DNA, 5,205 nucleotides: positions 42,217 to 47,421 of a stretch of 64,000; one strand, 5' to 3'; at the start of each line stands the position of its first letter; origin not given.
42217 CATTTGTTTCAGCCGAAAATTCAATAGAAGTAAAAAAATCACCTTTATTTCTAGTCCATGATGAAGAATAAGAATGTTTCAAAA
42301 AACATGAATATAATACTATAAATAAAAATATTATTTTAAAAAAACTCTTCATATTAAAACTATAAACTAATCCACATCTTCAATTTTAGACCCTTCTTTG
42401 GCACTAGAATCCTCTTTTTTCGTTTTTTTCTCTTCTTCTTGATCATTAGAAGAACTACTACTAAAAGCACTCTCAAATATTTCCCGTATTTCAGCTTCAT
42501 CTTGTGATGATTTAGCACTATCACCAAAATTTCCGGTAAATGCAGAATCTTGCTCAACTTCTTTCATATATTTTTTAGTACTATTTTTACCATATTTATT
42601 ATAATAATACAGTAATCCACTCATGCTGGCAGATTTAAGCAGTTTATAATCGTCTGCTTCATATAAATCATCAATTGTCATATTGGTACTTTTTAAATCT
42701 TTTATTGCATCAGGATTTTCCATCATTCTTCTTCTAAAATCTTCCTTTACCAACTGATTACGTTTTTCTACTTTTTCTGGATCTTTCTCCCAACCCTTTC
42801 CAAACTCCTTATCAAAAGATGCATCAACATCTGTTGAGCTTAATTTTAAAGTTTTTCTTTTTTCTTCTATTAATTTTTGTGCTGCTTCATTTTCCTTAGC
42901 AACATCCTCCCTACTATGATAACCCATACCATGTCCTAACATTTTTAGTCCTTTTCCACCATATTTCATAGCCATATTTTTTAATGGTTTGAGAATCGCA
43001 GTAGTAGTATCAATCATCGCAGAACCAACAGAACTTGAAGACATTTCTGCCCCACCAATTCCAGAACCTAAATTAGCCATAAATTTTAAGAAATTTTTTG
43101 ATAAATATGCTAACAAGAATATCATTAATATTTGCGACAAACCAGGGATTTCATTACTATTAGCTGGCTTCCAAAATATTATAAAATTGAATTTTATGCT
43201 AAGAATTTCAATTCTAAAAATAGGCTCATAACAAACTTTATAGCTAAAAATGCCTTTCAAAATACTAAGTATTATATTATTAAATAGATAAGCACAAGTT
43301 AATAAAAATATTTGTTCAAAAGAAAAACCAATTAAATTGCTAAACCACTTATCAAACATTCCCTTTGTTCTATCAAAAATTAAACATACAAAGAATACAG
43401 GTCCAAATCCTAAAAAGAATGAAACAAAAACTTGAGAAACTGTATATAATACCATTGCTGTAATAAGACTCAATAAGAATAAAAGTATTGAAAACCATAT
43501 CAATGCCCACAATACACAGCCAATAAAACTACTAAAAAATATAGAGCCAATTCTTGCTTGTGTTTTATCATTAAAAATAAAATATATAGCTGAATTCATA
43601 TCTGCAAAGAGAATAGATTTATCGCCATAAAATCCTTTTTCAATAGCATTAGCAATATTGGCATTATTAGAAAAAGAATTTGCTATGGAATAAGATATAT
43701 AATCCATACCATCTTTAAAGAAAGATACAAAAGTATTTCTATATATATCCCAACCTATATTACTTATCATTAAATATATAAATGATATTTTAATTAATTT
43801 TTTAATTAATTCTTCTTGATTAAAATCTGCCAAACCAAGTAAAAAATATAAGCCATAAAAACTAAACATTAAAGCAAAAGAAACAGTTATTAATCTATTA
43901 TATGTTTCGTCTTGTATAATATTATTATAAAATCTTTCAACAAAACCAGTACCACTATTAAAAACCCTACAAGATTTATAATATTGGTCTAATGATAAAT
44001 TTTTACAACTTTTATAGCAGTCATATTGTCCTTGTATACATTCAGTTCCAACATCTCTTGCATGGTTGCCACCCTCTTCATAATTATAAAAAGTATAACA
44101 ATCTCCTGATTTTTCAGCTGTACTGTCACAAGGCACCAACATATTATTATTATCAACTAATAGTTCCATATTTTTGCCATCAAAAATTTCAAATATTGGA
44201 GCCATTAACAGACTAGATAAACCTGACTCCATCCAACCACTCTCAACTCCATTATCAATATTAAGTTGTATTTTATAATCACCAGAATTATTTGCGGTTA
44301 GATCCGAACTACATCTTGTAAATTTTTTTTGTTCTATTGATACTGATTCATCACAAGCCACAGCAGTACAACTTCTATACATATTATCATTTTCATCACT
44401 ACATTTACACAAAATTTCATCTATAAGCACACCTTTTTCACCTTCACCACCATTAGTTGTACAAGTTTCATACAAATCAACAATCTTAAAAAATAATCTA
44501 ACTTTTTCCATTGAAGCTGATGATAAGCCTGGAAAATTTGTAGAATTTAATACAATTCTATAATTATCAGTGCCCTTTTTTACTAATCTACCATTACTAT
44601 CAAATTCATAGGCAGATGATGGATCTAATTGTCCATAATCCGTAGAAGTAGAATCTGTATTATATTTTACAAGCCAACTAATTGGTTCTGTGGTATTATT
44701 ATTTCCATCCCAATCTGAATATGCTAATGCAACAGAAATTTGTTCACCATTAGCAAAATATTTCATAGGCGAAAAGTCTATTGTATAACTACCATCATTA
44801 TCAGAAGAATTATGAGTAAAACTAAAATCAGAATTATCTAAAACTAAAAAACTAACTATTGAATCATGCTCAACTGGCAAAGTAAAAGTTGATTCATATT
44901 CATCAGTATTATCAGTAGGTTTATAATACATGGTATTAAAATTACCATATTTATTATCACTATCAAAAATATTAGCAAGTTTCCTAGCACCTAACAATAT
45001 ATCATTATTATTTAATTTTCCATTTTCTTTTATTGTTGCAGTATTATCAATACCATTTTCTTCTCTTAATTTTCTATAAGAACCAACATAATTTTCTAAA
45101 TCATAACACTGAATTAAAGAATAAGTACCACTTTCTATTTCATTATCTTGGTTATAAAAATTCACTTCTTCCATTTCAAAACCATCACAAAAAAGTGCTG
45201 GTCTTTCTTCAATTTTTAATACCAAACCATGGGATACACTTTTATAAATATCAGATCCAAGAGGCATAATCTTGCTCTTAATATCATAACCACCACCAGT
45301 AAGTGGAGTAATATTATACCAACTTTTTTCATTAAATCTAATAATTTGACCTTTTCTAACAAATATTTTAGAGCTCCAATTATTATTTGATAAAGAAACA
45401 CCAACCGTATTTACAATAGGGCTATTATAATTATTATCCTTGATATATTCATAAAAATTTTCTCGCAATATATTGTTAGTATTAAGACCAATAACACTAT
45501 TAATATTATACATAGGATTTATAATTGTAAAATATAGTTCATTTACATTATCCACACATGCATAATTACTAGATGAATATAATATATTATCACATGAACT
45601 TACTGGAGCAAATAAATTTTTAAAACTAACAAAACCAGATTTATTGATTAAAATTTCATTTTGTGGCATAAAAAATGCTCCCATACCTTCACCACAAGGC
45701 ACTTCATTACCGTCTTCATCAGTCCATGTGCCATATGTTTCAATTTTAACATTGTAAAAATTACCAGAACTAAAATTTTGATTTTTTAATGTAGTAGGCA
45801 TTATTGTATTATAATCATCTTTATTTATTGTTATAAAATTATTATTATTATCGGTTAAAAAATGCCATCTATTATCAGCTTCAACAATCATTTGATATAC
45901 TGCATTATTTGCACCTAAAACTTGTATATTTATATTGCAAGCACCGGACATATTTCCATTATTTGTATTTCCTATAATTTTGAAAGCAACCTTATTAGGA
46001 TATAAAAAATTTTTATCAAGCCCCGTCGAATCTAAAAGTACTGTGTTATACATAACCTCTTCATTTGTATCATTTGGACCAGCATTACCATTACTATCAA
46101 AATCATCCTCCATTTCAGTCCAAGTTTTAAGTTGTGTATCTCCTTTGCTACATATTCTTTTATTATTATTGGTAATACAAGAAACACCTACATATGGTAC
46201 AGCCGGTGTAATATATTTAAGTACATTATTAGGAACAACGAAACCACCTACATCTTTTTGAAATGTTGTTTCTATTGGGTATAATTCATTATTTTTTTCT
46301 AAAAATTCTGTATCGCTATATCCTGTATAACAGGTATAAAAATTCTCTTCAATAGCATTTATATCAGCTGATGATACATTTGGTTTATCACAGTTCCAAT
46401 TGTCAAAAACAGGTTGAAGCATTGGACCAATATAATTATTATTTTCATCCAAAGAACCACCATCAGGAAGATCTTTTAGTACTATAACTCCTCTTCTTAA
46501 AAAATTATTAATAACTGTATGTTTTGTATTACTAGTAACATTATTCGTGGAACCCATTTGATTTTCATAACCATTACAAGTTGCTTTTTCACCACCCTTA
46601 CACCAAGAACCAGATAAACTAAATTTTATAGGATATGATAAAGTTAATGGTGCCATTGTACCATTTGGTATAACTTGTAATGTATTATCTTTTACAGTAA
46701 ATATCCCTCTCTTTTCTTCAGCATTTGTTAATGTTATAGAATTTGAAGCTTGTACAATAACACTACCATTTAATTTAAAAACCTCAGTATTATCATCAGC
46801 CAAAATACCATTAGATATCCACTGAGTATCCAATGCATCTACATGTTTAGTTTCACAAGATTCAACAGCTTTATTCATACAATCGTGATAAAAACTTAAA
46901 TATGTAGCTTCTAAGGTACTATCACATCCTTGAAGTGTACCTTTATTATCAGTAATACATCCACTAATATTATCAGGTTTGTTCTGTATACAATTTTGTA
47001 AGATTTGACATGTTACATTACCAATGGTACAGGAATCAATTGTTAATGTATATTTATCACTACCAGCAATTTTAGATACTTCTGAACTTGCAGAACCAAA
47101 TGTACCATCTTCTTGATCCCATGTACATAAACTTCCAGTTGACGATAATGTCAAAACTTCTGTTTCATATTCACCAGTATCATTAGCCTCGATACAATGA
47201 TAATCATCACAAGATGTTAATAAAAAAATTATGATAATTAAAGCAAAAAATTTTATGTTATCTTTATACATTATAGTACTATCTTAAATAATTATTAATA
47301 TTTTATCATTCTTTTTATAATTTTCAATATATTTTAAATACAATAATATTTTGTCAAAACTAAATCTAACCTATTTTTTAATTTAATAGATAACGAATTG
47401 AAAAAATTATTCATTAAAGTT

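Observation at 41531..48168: Four-gene operon around a giant lipid-anchored, Cys-rich VirB6/TrbL-like protein with its own beta-barrel partner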

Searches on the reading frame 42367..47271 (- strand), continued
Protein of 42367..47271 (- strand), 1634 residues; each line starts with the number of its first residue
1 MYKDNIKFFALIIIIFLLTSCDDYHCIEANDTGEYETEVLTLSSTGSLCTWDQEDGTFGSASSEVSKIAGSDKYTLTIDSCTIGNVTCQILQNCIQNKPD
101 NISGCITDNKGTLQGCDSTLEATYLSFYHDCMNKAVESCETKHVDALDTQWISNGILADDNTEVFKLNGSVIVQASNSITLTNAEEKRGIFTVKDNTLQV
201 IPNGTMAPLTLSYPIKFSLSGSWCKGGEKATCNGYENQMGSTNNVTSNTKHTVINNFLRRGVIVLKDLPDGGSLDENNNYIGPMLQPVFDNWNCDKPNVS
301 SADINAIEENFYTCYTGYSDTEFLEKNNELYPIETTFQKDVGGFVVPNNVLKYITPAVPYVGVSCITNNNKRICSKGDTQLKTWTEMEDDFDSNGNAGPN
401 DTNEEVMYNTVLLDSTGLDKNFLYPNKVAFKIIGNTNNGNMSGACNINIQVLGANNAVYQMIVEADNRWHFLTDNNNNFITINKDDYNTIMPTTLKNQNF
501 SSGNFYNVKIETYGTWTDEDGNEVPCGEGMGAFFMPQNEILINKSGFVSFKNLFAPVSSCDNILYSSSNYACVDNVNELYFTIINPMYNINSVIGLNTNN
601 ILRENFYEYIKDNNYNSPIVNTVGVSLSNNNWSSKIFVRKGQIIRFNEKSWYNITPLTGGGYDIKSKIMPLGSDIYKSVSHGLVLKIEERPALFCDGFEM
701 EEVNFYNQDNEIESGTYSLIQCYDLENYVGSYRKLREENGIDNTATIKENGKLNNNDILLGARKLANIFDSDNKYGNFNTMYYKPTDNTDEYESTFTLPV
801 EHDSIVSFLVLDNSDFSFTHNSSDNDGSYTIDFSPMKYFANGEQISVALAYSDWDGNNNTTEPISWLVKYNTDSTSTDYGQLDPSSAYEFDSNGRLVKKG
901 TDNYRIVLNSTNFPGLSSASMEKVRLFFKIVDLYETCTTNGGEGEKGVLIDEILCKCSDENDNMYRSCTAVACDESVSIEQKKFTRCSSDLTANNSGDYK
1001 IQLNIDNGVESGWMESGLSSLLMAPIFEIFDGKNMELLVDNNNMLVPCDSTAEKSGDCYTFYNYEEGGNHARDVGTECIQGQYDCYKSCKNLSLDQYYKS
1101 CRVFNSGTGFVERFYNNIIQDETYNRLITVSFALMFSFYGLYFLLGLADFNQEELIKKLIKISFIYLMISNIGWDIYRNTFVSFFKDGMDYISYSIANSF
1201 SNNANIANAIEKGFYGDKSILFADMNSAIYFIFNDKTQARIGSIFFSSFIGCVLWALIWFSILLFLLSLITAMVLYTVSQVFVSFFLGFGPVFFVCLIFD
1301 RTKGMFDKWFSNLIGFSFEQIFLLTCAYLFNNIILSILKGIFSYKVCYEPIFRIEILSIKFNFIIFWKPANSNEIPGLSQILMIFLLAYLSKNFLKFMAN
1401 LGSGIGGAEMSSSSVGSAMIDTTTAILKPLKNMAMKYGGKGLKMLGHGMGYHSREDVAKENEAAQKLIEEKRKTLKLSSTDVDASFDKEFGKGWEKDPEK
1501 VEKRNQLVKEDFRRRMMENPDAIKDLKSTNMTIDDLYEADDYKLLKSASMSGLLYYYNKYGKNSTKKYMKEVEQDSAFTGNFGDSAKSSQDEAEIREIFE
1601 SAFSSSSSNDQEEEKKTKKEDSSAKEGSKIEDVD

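Call 68: find_encoding_contigs(protein=P0006, flank=10000, max_places=1)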
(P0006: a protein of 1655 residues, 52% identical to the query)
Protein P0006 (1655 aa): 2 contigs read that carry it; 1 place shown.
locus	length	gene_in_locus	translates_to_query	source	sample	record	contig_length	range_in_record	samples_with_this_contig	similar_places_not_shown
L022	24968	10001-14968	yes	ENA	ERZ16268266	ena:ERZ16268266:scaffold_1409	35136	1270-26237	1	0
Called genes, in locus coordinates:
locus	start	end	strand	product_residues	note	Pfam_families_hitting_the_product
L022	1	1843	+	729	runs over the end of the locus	PF01336:tRNA_anti-codon (faint), PF00270:DEAD, PF04851:ResIII, PF00270:DEAD, PF00271:Helicase_C, PF22590:Cas3-like_C_2 (weak), PF19833:RecG_dom3_C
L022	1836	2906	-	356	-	PF13177:DNA_pol3_delta2, PF24883:NPHP3_N (weak), PF00004:AAA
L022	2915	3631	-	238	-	PF03331:LpxC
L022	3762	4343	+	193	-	PF00210:Ferritin, PF02915:Rubrerythrin, PF21349:RUBY_RBDX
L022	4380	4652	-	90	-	PF12844:HTH_19, PF13443:HTH_26 (weak), PF01381:HTH_3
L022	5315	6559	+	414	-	PF02689:Herpes_Helicase (faint), PF05970:PIF1, PF07728:AAA_5 (faint), PF13245:AAA_19, PF13401:AAA_22, PF13604:AAA_30, PF18335:SH3_13 (weak), PF21530:Pif1_2B_dom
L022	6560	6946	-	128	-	PF01219:DAGK_prokar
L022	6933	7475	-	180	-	-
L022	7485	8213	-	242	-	-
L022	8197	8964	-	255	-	PF04002:RadC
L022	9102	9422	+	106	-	-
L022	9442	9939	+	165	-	-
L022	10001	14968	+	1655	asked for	PF04610:TrbL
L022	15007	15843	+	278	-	-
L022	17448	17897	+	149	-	PF02381:MraZ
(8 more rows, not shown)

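Call 94: find_related_loci(query=A8, collection=metagenome_contigs, flank=10000)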
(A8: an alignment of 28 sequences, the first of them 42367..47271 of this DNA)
Query A8 (1634 aa) in metagenome_contigs; peptide patterns used: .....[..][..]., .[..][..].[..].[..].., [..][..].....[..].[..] (x = any residue, [..] = any of these).
413 stretches matched a pattern; 94 encode a relative of the query (tblastn E <= 1e-3); the best 80 are kept; 72 distinct loci.
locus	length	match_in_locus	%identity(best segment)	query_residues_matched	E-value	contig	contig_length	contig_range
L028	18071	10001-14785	27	10-1553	2e-74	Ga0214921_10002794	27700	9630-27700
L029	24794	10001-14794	28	7-1553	1e-75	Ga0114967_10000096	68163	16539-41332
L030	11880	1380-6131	28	11-1510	9e-70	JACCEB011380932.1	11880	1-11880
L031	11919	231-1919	29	918-1470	8e-69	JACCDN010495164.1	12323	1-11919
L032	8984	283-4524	35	23-1447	5e-68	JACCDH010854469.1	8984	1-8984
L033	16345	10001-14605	29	9-1544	2e-66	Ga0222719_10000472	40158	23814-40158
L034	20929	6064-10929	31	12-1517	8e-70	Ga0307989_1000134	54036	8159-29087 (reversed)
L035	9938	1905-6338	34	5-1451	1e-66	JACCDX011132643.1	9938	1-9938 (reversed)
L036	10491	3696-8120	32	6-1476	7e-66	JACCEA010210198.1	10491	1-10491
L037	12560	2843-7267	33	6-1476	8e-66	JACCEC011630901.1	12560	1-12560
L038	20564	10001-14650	30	7-1525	8e-65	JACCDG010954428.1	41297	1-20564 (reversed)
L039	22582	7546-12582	32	11-1509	3e-64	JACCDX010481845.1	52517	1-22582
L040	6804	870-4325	32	534-1509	2e-64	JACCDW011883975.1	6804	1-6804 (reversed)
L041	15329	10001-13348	29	517-1575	3e-64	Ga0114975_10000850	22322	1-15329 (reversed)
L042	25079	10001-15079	31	1-1528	2e-63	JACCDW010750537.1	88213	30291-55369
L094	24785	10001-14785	29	11-1521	9e-64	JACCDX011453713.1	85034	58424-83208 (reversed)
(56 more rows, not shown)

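Call 97: search_protein_families(library=pfam, proteins=[L034:5332-5835:+, L034:5004-5306:+, L034:4444-4926:+, L094:17386-18114:+, L039:6388-7380:+], max_evalue=1)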
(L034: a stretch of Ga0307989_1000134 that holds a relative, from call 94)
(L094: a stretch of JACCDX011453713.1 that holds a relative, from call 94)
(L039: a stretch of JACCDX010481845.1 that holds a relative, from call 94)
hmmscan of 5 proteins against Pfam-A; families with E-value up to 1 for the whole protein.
L034:5332-5835:+ (167 aa): 3 families
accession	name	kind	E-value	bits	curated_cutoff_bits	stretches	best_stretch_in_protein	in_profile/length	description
PF13627.12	LptM_cons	-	0.099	13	27.3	1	8-21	4-17/23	LPS-assembly lipoprotein LptM, conserved region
PF04390.17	LptE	-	0.2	12.8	23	1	75-164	41-115/118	Lipopolysaccharide-assembly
PF22674.2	C2185-like_N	-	0.85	10.4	27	1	37-99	19-84/91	C2185-like, N-terminal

L034:5004-5306:+ (100 aa): 6 families
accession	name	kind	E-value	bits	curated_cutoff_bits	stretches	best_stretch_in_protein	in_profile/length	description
PF18935.5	DUF5683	-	0.048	14.1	26.7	1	19-91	46-104/151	Family of unknown function (DUF5683)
PF07792.17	Afi1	-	0.076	13.9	25.5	1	13-84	50-117/128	Docking domain of Afi1 for Arf3 in vesicle trafficking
PF10394.15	Hat1_N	-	0.083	13.6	22.9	1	5-71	55-124/157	Histone acetyl transferase HAT1 N-terminus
PF14610.12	Psg1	-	0.12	12.5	30.1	1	15-96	112-172/186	Ykl077w/Psg1 (Pma1 Stabilization in Golgi)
PF23798.1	Beta-prop_SPT8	-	0.19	11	45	1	11-84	219-290/425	SPT8 beta propeller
PF06024.17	Orf78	-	0.76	10.5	29.4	0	41-96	19-77/101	Orf78 (ac78)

L034:4444-4926:+ (160 aa): 5 families
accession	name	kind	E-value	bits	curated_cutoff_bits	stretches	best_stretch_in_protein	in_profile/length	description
PF00691.25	OmpA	-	4.7e-24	85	27.2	1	57-151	1-97/98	OmpA family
PF09476.15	Pilus_CpaD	-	0.00022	21.5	31.1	1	10-139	2-121/200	Pilus biogenesis CpaD protein (pilus_cpaD)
PF05359.17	DUF748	-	0.018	13.5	50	1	40-128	947-1037/1037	Domain of Unknown Function (DUF748)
PF16386.10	DUF4995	-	0.041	14.3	28.4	1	1-49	1-50/73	Domain of unknown function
PF06723.19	MreB_Mbl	-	0.12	11.6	27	0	100-146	190-236/327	MreB/Mbl protein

L094:17386-18114:+ (242 aa): 0 families

L039:6388-7380:+ (330 aa): 2 families
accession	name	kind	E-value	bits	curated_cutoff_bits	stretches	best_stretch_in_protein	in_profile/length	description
PF06258.17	Mito_fiss_Elm1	-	8.5e-71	239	27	1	15-326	1-303/304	Mitochondrial fission ELM1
PF12826.13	HHH_2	-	0.057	14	27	1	295-327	16-51/64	Helix-hairpin-helix motif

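Call 98: search_protein_families(library=ncbifam, proteins=[L034:5332-5835:+, L034:5004-5306:+, L007:5445-6038:+, L005:826-1338:+, L006:4908-5429:+, L003:9443-9949:+, L094:17386-18114:+], max_evalue=1)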
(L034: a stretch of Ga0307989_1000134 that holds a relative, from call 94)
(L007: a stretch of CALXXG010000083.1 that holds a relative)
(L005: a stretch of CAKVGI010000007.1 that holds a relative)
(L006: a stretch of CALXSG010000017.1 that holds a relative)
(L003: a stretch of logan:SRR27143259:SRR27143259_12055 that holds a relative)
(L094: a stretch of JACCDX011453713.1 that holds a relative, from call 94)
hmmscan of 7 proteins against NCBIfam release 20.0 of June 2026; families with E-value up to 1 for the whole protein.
L034:5332-5835:+ (167 aa): 1 family
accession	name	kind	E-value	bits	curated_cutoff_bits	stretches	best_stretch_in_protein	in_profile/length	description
NF047847.2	SS_mature_LptM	equivalog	0.046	13.8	27.7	1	7-21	9-23/31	LPS translocon maturation chaperone LptM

L034:5004-5306:+ (100 aa): 3 families
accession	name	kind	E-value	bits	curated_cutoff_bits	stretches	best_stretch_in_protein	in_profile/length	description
NF033483.0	PknB_PASTA_kin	equivalog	0.01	14.9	450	1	17-96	270-349/563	Stk1 family PASTA domain-containing Ser/Thr kinase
NF038277.1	accessory_MacP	equivalog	0.032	14.7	45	1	18-95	13-92/98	cell wall synthase accessory phosphoprotein MacP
NF045849.1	ICE_MMCAP2_0565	equivalog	0.45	10.2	40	1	61-96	36-72/80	Mbov_0395 family pilin-like conjugal transfer protein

L007:5445-6038:+ (197 aa): 2 families
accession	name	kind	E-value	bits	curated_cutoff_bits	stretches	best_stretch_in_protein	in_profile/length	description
NF010457.0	PRK13883.1-4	subfamily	0.059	13.3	160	1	11-105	4-96/137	conjugal transfer protein TrbH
NF037951.1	spanin2_2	subfamily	0.8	9.9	100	0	11-69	6-63/107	bacteriophage spanin2 family protein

L005:826-1338:+ (170 aa): 1 family
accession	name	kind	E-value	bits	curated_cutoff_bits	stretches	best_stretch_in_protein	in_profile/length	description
NF007824.1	PRK10533.1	equivalog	0.064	13.2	200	1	74-125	101-152/171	lipoprotein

L006:4908-5429:+ (173 aa): 1 family
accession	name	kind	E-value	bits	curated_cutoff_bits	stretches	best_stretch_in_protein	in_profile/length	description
NF052465.1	typeII_restric_endo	equivalog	0.00087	18.6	290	1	79-150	66-141/209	type II restriction-modification system restriction endonuclease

L003:9443-9949:+ (168 aa): 0 families

L094:17386-18114:+ (242 aa): 0 families

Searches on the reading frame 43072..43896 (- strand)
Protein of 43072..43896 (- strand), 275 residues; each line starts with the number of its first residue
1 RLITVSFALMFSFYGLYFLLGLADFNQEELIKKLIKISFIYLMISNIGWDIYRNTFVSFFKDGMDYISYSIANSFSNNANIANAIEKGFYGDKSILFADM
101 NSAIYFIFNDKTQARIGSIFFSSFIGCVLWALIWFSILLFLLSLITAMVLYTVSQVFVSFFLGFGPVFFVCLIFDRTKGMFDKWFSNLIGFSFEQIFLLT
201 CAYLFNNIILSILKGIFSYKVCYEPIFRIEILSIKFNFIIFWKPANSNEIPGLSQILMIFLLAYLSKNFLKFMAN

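Call 62: search_dna_similar(query=window:43072-43896:-, collection=plasmids, mode=protein, max_evalue=0.001, max_rows=12)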
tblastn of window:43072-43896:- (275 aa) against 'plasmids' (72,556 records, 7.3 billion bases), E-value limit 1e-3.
No match.
